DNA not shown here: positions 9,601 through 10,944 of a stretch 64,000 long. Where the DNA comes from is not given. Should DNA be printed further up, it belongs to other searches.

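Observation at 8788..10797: Single-polypeptide fusion of lycopene-elongase-like UbiA prenyltransferase and GT2 glycosyltransferase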

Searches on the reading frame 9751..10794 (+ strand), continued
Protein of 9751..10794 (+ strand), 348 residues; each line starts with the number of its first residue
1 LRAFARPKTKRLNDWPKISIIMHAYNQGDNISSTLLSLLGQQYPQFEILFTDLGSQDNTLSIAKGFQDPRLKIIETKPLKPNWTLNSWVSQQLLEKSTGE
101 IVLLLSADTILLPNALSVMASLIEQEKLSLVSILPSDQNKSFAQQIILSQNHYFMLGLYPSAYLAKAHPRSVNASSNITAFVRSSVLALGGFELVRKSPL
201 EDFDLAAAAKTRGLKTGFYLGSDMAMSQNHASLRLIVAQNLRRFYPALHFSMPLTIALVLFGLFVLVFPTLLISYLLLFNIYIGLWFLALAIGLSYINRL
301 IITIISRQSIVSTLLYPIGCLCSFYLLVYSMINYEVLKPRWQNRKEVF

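Call 37: search_protein_families(library=ncbifam, proteins=[P0270, P0272, P0274, P0275, P0276, P0277, P0279, P0287, P0334, P0344], max_evalue=0.00001)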
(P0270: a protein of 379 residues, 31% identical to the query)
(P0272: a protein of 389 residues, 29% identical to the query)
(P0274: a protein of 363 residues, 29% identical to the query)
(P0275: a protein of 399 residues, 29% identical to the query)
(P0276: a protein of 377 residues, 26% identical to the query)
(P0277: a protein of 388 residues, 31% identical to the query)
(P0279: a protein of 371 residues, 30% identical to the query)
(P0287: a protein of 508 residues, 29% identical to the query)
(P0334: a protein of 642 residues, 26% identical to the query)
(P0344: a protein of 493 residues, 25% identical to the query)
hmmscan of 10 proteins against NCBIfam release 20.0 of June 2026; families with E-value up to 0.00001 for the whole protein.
P0270 (379 aa): 14 families
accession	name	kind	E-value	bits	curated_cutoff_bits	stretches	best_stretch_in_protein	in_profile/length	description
TIGR03469.1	HpnB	hypoth_equivalog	5.7e-52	177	379.25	1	30-377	34-385/386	hopene-associated glycosyltransferase HpnB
NF045692.1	OglycostaseCruG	equivalog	4.2e-36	124.7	600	1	8-335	5-335/386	2'-O-glycosyltransferase CruG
TIGR03937.1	PgaC_IcaA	equivalog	7.9e-19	67.9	422.3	1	31-149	36-150/407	poly-beta-1,6-N-acetyl-D-glucosamine synthase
TIGR04283.1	glyco_like_mftF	equivalog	8.9e-14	51.6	182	1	42-259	1-191/221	TIGR04283 family arsenosugar biosynthesis glycosyltransferase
TIGR03472.1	HpnI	equivalog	1.3e-13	50.6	310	1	5-365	6-355/373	bacteriohopanetetrol glucosamine biosynthesis glycosyltransferase HpnI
TIGR03111.1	glyc2_xrt_Gpos1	hypoth_equivalog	4.8e-13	48.7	363.95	1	18-149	27-156/439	TIGR03111 family XrtG-associated glycosyltransferase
NF007482.0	PRK10073.1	equivalog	6.5e-13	48.4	423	1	39-155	5-116/334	glycosyltransferase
NF047683.1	TeichurnBiosyTuaG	equivalog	1.1e-11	44.9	400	1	39-152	5-114/252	teichuronic acid biosynthesis protein TuaG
NF050050.1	ProtGlycPglI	equivalog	4.5e-11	42.7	500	1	39-150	1-109/306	GalNAc(5)-diNAcBac-PP-undecaprenol beta-1,3-glucosyltransferase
NF041875.1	EPS_EpsD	equivalog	4.8e-08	32.8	370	1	42-150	1-105/325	exopolysaccharide biosynthesis glycosyltransferase EpsD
TIGR03965.1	mycofact_glyco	equivalog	4.7e-07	29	280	1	38-146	72-176/467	mycofactocin biosynthesis glycosyltransferase MftF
NF053739.1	GlytfEpsEBac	equivalog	8e-07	28.3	450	1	40-152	1-110/265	glycosyltransferase EpsE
TIGR04242.1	nodulat_NodC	equivalog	2.4e-06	26.8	550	1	34-150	42-157/395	chitooligosaccharide synthase NodC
NF038299.1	EPS_HpsN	equivalog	4.1e-06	26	425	1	40-143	1-100/317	hormogonium polysaccharide biosynthesis glycosyltransferase HpsN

P0272 (389 aa): 21 families
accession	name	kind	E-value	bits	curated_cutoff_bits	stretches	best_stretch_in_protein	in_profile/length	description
TIGR03469.1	HpnB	hypoth_equivalog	2.4e-62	211.2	379.25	1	25-377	29-385/386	hopene-associated glycosyltransferase HpnB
NF045692.1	OglycostaseCruG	equivalog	5.6e-47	160.5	600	1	32-343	33-349/386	2'-O-glycosyltransferase CruG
TIGR03472.1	HpnI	equivalog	2.1e-21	76.2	310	1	4-378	5-364/373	bacteriohopanetetrol glucosamine biosynthesis glycosyltransferase HpnI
TIGR03937.1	PgaC_IcaA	equivalog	2.1e-17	63.2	422.3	1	31-269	36-265/407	poly-beta-1,6-N-acetyl-D-glucosamine synthase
TIGR04283.1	glyco_like_mftF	equivalog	6.3e-17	61.9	182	1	42-269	1-200/221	TIGR04283 family arsenosugar biosynthesis glycosyltransferase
TIGR03965.1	mycofact_glyco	equivalog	1.5e-12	47.2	280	1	33-156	68-186/467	mycofactocin biosynthesis glycosyltransferase MftF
NF047683.1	TeichurnBiosyTuaG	equivalog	1e-11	45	400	1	38-152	4-114/252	teichuronic acid biosynthesis protein TuaG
NF007482.0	PRK10073.1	equivalog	1.2e-11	44.2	423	1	38-142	4-103/334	glycosyltransferase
NF050050.1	ProtGlycPglI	equivalog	2.5e-11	43.5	500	1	40-150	2-109/306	GalNAc(5)-diNAcBac-PP-undecaprenol beta-1,3-glucosyltransferase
TIGR04242.1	nodulat_NodC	equivalog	1e-09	37.9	550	1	33-154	41-161/395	chitooligosaccharide synthase NodC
NF041865.1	EpsU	equivalog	1.1e-09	37.8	700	1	8-144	4-142/394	exopolysaccharide biosynthesis GT2 family glycosyltransferase EpsU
NF010496.0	PRK13915.1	equivalog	6e-09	35.4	262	1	40-142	31-135/307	glucosyl-3-phosphoglycerate synthase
NF007453.0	PRK10018.1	equivalog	6.3e-09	35.9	382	1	38-151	4-113/280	colanic acid biosynthesis glycosyltransferase WcaA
NF041875.1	EPS_EpsD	equivalog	8.8e-09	35.2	370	1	42-148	1-103/325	exopolysaccharide biosynthesis glycosyltransferase EpsD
TIGR04017.1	WcaA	equivalog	1.3e-08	34.8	495.75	1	39-151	4-112/279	colanic acid biosynthesis glycosyltransferase WcaA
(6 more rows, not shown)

P0274 (363 aa): 17 families
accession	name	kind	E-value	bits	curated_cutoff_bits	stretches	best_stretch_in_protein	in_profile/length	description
TIGR03469.1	HpnB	hypoth_equivalog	2.2e-42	145.5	379.25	1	32-304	38-316/386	hopene-associated glycosyltransferase HpnB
NF045692.1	OglycostaseCruG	equivalog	3.1e-36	125.1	600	1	25-299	28-303/386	2'-O-glycosyltransferase CruG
TIGR03937.1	PgaC_IcaA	equivalog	6.9e-20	71.4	422.3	1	29-240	36-239/407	poly-beta-1,6-N-acetyl-D-glucosamine synthase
TIGR04283.1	glyco_like_mftF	equivalog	2.4e-17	63.3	182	1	40-240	1-174/221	TIGR04283 family arsenosugar biosynthesis glycosyltransferase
NF007482.0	PRK10073.1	equivalog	1.3e-14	53.9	423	1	36-149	4-112/334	glycosyltransferase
NF047683.1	TeichurnBiosyTuaG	equivalog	8.2e-14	51.8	400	1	36-158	4-123/252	teichuronic acid biosynthesis protein TuaG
TIGR03111.1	glyc2_xrt_Gpos1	hypoth_equivalog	2.2e-13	49.8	363.95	1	1-154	7-164/439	TIGR03111 family XrtG-associated glycosyltransferase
NF050050.1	ProtGlycPglI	equivalog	2.5e-13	50.1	500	1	37-163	1-124/306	GalNAc(5)-diNAcBac-PP-undecaprenol beta-1,3-glucosyltransferase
TIGR03472.1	HpnI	equivalog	8.6e-12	44.6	310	1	4-302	6-309/373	bacteriohopanetetrol glucosamine biosynthesis glycosyltransferase HpnI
NF041875.1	EPS_EpsD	equivalog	2.2e-10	40.5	370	1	40-152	1-109/325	exopolysaccharide biosynthesis glycosyltransferase EpsD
TIGR03965.1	mycofact_glyco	equivalog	3.6e-10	39.3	280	1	35-144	71-176/467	mycofactocin biosynthesis glycosyltransferase MftF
TIGR04242.1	nodulat_NodC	equivalog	5.3e-09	35.5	550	1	24-144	34-153/395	chitooligosaccharide synthase NodC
NF038299.1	EPS_HpsN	equivalog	5.5e-09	35.4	425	1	38-148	1-107/317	hormogonium polysaccharide biosynthesis glycosyltransferase HpsN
NF038302.1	EPS_HpsE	equivalog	2.3e-08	33.4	300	1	40-152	3-116/307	hormogonium polysaccharide biosynthesis glycosyltransferase HpsE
TIGR04195.1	S_glycosyl_SunS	equivalog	2.3e-08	33.3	350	1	35-136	54-145/421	SunS family peptide S-glycosyltransferase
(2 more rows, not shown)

P0275 (399 aa): 15 families
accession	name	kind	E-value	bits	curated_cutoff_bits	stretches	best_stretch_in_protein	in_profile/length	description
TIGR03469.1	HpnB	hypoth_equivalog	1.6e-64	218.4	379.25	1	31-375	36-384/386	hopene-associated glycosyltransferase HpnB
NF045692.1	OglycostaseCruG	equivalog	4.3e-47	160.9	600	1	7-375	7-386/386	2'-O-glycosyltransferase CruG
TIGR03472.1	HpnI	equivalog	4.5e-23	81.7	310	1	4-374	8-361/373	bacteriohopanetetrol glucosamine biosynthesis glycosyltransferase HpnI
TIGR04283.1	glyco_like_mftF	equivalog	1.3e-19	70.7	182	1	41-263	1-196/221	TIGR04283 family arsenosugar biosynthesis glycosyltransferase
TIGR03937.1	PgaC_IcaA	equivalog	8.8e-16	57.8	422.3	1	36-145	42-147/407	poly-beta-1,6-N-acetyl-D-glucosamine synthase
TIGR03965.1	mycofact_glyco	equivalog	2.4e-14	53.1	280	1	29-246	64-274/467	mycofactocin biosynthesis glycosyltransferase MftF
TIGR04242.1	nodulat_NodC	equivalog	8.5e-13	48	550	1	36-212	45-218/395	chitooligosaccharide synthase NodC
NF041875.1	EPS_EpsD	equivalog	1.6e-12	47.4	370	1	41-251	1-205/325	exopolysaccharide biosynthesis glycosyltransferase EpsD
NF047683.1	TeichurnBiosyTuaG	equivalog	3.4e-12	46.5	400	1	38-143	5-106/252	teichuronic acid biosynthesis protein TuaG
NF050050.1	ProtGlycPglI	equivalog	1.2e-11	44.5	500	1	39-150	2-110/306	GalNAc(5)-diNAcBac-PP-undecaprenol beta-1,3-glucosyltransferase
NF007482.0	PRK10073.1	equivalog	2.1e-11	43.4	423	1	38-155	5-117/334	glycosyltransferase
NF053846.1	glyco_with_XrtP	equivalog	2.9e-11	42.7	520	1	14-147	16-157/440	XrtP-associated glycosyltransferase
NF038299.1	EPS_HpsN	equivalog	9.2e-08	31.4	425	1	39-147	1-105/317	hormogonium polysaccharide biosynthesis glycosyltransferase HpsN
NF010496.0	PRK13915.1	equivalog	1.4e-07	30.9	262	1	39-135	31-128/307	glucosyl-3-phosphoglycerate synthase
TIGR03111.1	glyc2_xrt_Gpos1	hypoth_equivalog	1.2e-06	27.6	363.95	1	24-146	34-154/439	TIGR03111 family XrtG-associated glycosyltransferase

P0276 (377 aa): 18 families
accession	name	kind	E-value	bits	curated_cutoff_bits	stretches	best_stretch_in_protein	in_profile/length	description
TIGR03469.1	HpnB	hypoth_equivalog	1.6e-35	122.8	379.25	1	37-372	36-384/386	hopene-associated glycosyltransferase HpnB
NF045692.1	OglycostaseCruG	equivalog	5.9e-21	74.8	600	1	29-275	26-275/386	2'-O-glycosyltransferase CruG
TIGR03937.1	PgaC_IcaA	equivalog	1.2e-15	57.4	422.3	1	7-155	11-153/407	poly-beta-1,6-N-acetyl-D-glucosamine synthase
TIGR04283.1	glyco_like_mftF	equivalog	1.4e-14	54.2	182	1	47-245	1-175/221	TIGR04283 family arsenosugar biosynthesis glycosyltransferase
TIGR03965.1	mycofact_glyco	equivalog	3.1e-13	49.4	280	1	44-154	73-181/467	mycofactocin biosynthesis glycosyltransferase MftF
NF047683.1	TeichurnBiosyTuaG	equivalog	1.9e-12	47.4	400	1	44-178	5-140/252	teichuronic acid biosynthesis protein TuaG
NF041875.1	EPS_EpsD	equivalog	2.6e-11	43.5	370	1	47-140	1-93/325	exopolysaccharide biosynthesis glycosyltransferase EpsD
NF010496.0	PRK13915.1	equivalog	3.9e-11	42.6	262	1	44-155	30-145/307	glucosyl-3-phosphoglycerate synthase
NF050050.1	ProtGlycPglI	equivalog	4.6e-11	42.7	500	1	45-153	2-109/306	GalNAc(5)-diNAcBac-PP-undecaprenol beta-1,3-glucosyltransferase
NF007482.0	PRK10073.1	equivalog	8.2e-11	41.5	423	1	44-140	5-99/334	glycosyltransferase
TIGR03111.1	glyc2_xrt_Gpos1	hypoth_equivalog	7e-09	35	363.95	1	2-153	13-157/439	TIGR03111 family XrtG-associated glycosyltransferase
NF038299.1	EPS_HpsN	equivalog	2.6e-08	33.2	425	1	45-143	1-98/317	hormogonium polysaccharide biosynthesis glycosyltransferase HpsN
TIGR04195.1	S_glycosyl_SunS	equivalog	5.7e-08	32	350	1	44-154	56-159/421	SunS family peptide S-glycosyltransferase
NF053739.1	GlytfEpsEBac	equivalog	8.4e-08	31.5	450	1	45-96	1-52/265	glycosyltransferase EpsE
TIGR04242.1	nodulat_NodC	equivalog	1.6e-07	30.6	550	1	31-157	34-161/395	chitooligosaccharide synthase NodC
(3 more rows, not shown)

P0277 (388 aa): 11 families
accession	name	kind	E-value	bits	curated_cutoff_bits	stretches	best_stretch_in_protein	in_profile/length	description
NF045692.1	OglycostaseCruG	equivalog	6.9e-44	150.3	600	1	31-339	35-346/386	2'-O-glycosyltransferase CruG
TIGR03469.1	HpnB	hypoth_equivalog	2.4e-40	138.7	379.25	1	38-375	45-385/386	hopene-associated glycosyltransferase HpnB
TIGR04283.1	glyco_like_mftF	equivalog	4e-15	56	182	1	39-244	1-178/221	TIGR04283 family arsenosugar biosynthesis glycosyltransferase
TIGR03472.1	HpnI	equivalog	5.4e-11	41.9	310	1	27-372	30-360/373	bacteriohopanetetrol glucosamine biosynthesis glycosyltransferase HpnI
TIGR03937.1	PgaC_IcaA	equivalog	9.9e-11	41.2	422.3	1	31-158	39-161/407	poly-beta-1,6-N-acetyl-D-glucosamine synthase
TIGR03965.1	mycofact_glyco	equivalog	1.2e-09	37.6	280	1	32-157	69-188/467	mycofactocin biosynthesis glycosyltransferase MftF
NF053846.1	glyco_with_XrtP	equivalog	3e-09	36.1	520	1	6-146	7-156/440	XrtP-associated glycosyltransferase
NF010496.0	PRK13915.1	equivalog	2.6e-08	33.3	262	1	35-138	29-131/307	glucosyl-3-phosphoglycerate synthase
NF041875.1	EPS_EpsD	equivalog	7.3e-08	32.2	370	1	39-144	1-100/325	exopolysaccharide biosynthesis glycosyltransferase EpsD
NF047683.1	TeichurnBiosyTuaG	equivalog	3.4e-06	26.9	400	1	38-145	7-109/252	teichuronic acid biosynthesis protein TuaG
NF007482.0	PRK10073.1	equivalog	5.3e-06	25.7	423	1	36-147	5-109/334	glycosyltransferase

P0279 (371 aa): 17 families
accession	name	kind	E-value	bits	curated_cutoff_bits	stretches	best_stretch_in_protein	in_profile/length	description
TIGR03469.1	HpnB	hypoth_equivalog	1.9e-50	172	379.25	1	11-358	28-383/386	hopene-associated glycosyltransferase HpnB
NF045692.1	OglycostaseCruG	equivalog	2.8e-35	122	600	1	22-290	36-303/386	2'-O-glycosyltransferase CruG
TIGR03937.1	PgaC_IcaA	equivalog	3.6e-20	72.3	422.3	1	12-231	30-239/407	poly-beta-1,6-N-acetyl-D-glucosamine synthase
NF007482.0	PRK10073.1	equivalog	4.2e-15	55.6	423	1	24-140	3-113/334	glycosyltransferase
TIGR04283.1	glyco_like_mftF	equivalog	2.6e-12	46.8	182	1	29-231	1-175/221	TIGR04283 family arsenosugar biosynthesis glycosyltransferase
NF047683.1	TeichurnBiosyTuaG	equivalog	4.8e-12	46.1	400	1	26-140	5-115/252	teichuronic acid biosynthesis protein TuaG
TIGR03111.1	glyc2_xrt_Gpos1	hypoth_equivalog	1.5e-10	40.4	363.95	1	14-138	36-158/439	TIGR03111 family XrtG-associated glycosyltransferase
NF050050.1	ProtGlycPglI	equivalog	5e-10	39.3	500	1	27-143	2-115/306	GalNAc(5)-diNAcBac-PP-undecaprenol beta-1,3-glucosyltransferase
NF038299.1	EPS_HpsN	equivalog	1.6e-09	37.2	425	1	27-130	1-100/317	hormogonium polysaccharide biosynthesis glycosyltransferase HpsN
TIGR03472.1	HpnI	equivalog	2.3e-09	36.5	310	1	20-236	34-246/373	bacteriohopanetetrol glucosamine biosynthesis glycosyltransferase HpnI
NF038302.1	EPS_HpsE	equivalog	1.8e-08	33.7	300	1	29-178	3-149/307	hormogonium polysaccharide biosynthesis glycosyltransferase HpsE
TIGR03965.1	mycofact_glyco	equivalog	3e-08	33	280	1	23-140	70-183/467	mycofactocin biosynthesis glycosyltransferase MftF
NF053846.1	glyco_with_XrtP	equivalog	3.3e-08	32.6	520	1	31-89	45-102/440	XrtP-associated glycosyltransferase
NF053739.1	GlytfEpsEBac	equivalog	1.5e-07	30.7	450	1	27-89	1-64/265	glycosyltransferase EpsE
NF010496.0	PRK13915.1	equivalog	3.5e-07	29.6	262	1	27-133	31-138/307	glucosyl-3-phosphoglycerate synthase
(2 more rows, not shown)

P0287 (508 aa): 15 families
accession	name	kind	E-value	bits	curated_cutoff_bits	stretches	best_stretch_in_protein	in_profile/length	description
TIGR03469.1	HpnB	hypoth_equivalog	4.4e-54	184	379.25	1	143-499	17-383/386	hopene-associated glycosyltransferase HpnB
NF045692.1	OglycostaseCruG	equivalog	1.4e-43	149.3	600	1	126-498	4-384/386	2'-O-glycosyltransferase CruG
TIGR03937.1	PgaC_IcaA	equivalog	1.2e-16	60.7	422.3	1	156-345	36-219/407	poly-beta-1,6-N-acetyl-D-glucosamine synthase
TIGR04283.1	glyco_like_mftF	equivalog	2.8e-13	50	182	1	167-371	1-178/221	TIGR04283 family arsenosugar biosynthesis glycosyltransferase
TIGR03965.1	mycofact_glyco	equivalog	1.2e-12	47.5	280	1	160-281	71-186/467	mycofactocin biosynthesis glycosyltransferase MftF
NF047683.1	TeichurnBiosyTuaG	equivalog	1.2e-10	41.5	400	1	163-276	4-113/252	teichuronic acid biosynthesis protein TuaG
TIGR03472.1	HpnI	equivalog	1.2e-10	40.8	310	1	129-373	8-247/373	bacteriohopanetetrol glucosamine biosynthesis glycosyltransferase HpnI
NF041875.1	EPS_EpsD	equivalog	1.8e-10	40.7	370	1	167-275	1-105/325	exopolysaccharide biosynthesis glycosyltransferase EpsD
NF007482.0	PRK10073.1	equivalog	3.4e-09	36.2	423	1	163-283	4-119/334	glycosyltransferase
NF050050.1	ProtGlycPglI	equivalog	2.7e-08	33.5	500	1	165-269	2-103/306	GalNAc(5)-diNAcBac-PP-undecaprenol beta-1,3-glucosyltransferase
NF038299.1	EPS_HpsN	equivalog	8.2e-07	28.3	425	1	165-273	1-105/317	hormogonium polysaccharide biosynthesis glycosyltransferase HpsN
TIGR03111.1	glyc2_xrt_Gpos1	hypoth_equivalog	1.6e-06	27.2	363.95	0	117-268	5-150/439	TIGR03111 family XrtG-associated glycosyltransferase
NF053846.1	glyco_with_XrtP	equivalog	2.7e-06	26.3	520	1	169-241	45-115/440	XrtP-associated glycosyltransferase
TIGR04242.1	nodulat_NodC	equivalog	4.5e-06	25.9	550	1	160-279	43-161/395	chitooligosaccharide synthase NodC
NF010496.0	PRK13915.1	equivalog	5.9e-06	25.6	262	1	166-269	32-136/307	glucosyl-3-phosphoglycerate synthase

P0334 (642 aa): 14 families
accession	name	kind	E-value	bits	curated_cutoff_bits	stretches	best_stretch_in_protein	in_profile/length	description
TIGR03469.1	HpnB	hypoth_equivalog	6.3e-31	107.7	379.25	1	309-635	39-381/386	hopene-associated glycosyltransferase HpnB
TIGR03937.1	PgaC_IcaA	equivalog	2.7e-16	59.6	422.3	1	310-423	41-152/407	poly-beta-1,6-N-acetyl-D-glucosamine synthase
NF009608.0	PRK13105.1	equivalog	1.4e-13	50.7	217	1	118-265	135-287/291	prenyltransferase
NF045692.1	OglycostaseCruG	equivalog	1.7e-13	50.3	600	1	298-497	25-228/386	2'-O-glycosyltransferase CruG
NF010496.0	PRK13915.1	equivalog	4.8e-11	42.3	262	1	311-437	28-156/307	glucosyl-3-phosphoglycerate synthase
NF007482.0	PRK10073.1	equivalog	7.9e-10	38.2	423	1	311-430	3-119/334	glycosyltransferase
TIGR04283.1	glyco_like_mftF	equivalog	2.9e-09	36.8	182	1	316-424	1-99/221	TIGR04283 family arsenosugar biosynthesis glycosyltransferase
NF050050.1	ProtGlycPglI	equivalog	1.9e-08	34.1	500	1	314-421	2-108/306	GalNAc(5)-diNAcBac-PP-undecaprenol beta-1,3-glucosyltransferase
TIGR03965.1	mycofact_glyco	equivalog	3.8e-08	32.6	280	1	291-428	51-186/467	mycofactocin biosynthesis glycosyltransferase MftF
NF047683.1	TeichurnBiosyTuaG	equivalog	1.3e-07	31.5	400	1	312-418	4-108/252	teichuronic acid biosynthesis protein TuaG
TIGR03030.1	CelA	equivalog_domain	9e-07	27.3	699.1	1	290-355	106-175/714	UDP-forming cellulose synthase catalytic subunit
NF038299.1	EPS_HpsN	equivalog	3.9e-06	26.1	425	1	314-416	1-101/317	hormogonium polysaccharide biosynthesis glycosyltransferase HpsN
TIGR03111.1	glyc2_xrt_Gpos1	hypoth_equivalog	5.5e-06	25.4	363.95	1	303-419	38-154/439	TIGR03111 family XrtG-associated glycosyltransferase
NF041875.1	EPS_EpsD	equivalog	6.3e-06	25.8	370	1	316-424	1-107/325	exopolysaccharide biosynthesis glycosyltransferase EpsD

P0344 (493 aa): 11 families
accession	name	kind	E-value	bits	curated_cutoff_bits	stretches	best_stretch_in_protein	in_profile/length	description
TIGR03469.1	HpnB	hypoth_equivalog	1.6e-28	99.8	379.25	1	150-477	40-382/386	hopene-associated glycosyltransferase HpnB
NF045692.1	OglycostaseCruG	equivalog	1.8e-14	53.5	600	1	121-368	9-266/386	2'-O-glycosyltransferase CruG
TIGR03937.1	PgaC_IcaA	equivalog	4.2e-13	49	422.3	1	143-270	34-159/407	poly-beta-1,6-N-acetyl-D-glucosamine synthase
TIGR03965.1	mycofact_glyco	equivalog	1.8e-12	46.9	280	1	135-327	56-251/467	mycofactocin biosynthesis glycosyltransferase MftF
NF007482.0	PRK10073.1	equivalog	1.8e-09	37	423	1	153-262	5-110/334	glycosyltransferase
TIGR04242.1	nodulat_NodC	equivalog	2e-09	36.9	550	1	120-292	14-188/395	chitooligosaccharide synthase NodC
TIGR04283.1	glyco_like_mftF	equivalog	3.1e-09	36.8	182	1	156-283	1-118/221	TIGR04283 family arsenosugar biosynthesis glycosyltransferase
NF047683.1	TeichurnBiosyTuaG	equivalog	1.2e-08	35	400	1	153-268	5-118/252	teichuronic acid biosynthesis protein TuaG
NF050050.1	ProtGlycPglI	equivalog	3.9e-07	29.7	500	1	154-262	2-109/306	GalNAc(5)-diNAcBac-PP-undecaprenol beta-1,3-glucosyltransferase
TIGR03111.1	glyc2_xrt_Gpos1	hypoth_equivalog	9.2e-07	28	363.95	1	143-265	38-160/439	TIGR03111 family XrtG-associated glycosyltransferase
NF038299.1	EPS_HpsN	equivalog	4.9e-06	25.7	425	1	154-264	1-109/317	hormogonium polysaccharide biosynthesis glycosyltransferase HpsN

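Call 38: list_cluster_members(proteins=[P0270, P0272, P0274, P0275, P0276, P0277, P0279, P0287, P0334, P0344])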
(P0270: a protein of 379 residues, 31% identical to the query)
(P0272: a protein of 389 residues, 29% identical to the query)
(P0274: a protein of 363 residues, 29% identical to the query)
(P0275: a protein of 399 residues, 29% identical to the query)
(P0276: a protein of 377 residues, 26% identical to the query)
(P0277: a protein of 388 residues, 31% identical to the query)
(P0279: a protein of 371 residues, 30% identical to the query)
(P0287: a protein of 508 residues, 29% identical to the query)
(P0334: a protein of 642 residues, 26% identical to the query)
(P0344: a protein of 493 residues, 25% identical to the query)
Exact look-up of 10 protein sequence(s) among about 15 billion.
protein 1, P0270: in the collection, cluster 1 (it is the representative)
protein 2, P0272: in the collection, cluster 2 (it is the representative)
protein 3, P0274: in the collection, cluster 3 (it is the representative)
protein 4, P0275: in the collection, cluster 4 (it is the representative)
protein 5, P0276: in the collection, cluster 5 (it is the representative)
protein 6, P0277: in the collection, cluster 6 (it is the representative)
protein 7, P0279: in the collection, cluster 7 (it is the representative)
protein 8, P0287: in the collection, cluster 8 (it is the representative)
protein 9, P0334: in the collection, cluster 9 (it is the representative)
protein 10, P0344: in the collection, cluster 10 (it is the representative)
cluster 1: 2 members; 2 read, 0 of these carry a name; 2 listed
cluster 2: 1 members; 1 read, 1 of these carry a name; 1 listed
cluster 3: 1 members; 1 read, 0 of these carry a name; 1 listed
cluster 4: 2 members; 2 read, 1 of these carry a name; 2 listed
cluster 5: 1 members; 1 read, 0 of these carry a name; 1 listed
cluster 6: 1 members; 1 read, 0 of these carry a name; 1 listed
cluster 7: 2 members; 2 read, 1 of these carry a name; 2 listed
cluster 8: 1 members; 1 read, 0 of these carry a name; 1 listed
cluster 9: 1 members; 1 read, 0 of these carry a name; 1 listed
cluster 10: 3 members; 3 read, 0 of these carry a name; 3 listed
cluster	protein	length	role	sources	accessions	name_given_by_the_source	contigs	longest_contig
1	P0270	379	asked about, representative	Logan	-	-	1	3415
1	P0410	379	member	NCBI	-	-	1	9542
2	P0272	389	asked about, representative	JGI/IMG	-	chlorobactene glucosyltransferase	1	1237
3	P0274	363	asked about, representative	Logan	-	-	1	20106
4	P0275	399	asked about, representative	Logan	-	-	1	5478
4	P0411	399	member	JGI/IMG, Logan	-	chlorobactene glucosyltransferase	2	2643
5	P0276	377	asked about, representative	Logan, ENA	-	-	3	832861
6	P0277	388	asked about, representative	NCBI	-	-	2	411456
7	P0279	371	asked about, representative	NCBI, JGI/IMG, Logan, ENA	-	chlorobactene glucosyltransferase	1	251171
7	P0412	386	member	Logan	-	-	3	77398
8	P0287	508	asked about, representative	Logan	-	-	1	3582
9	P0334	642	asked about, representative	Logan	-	-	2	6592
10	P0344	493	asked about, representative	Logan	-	-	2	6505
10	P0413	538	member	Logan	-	-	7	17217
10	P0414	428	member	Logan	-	-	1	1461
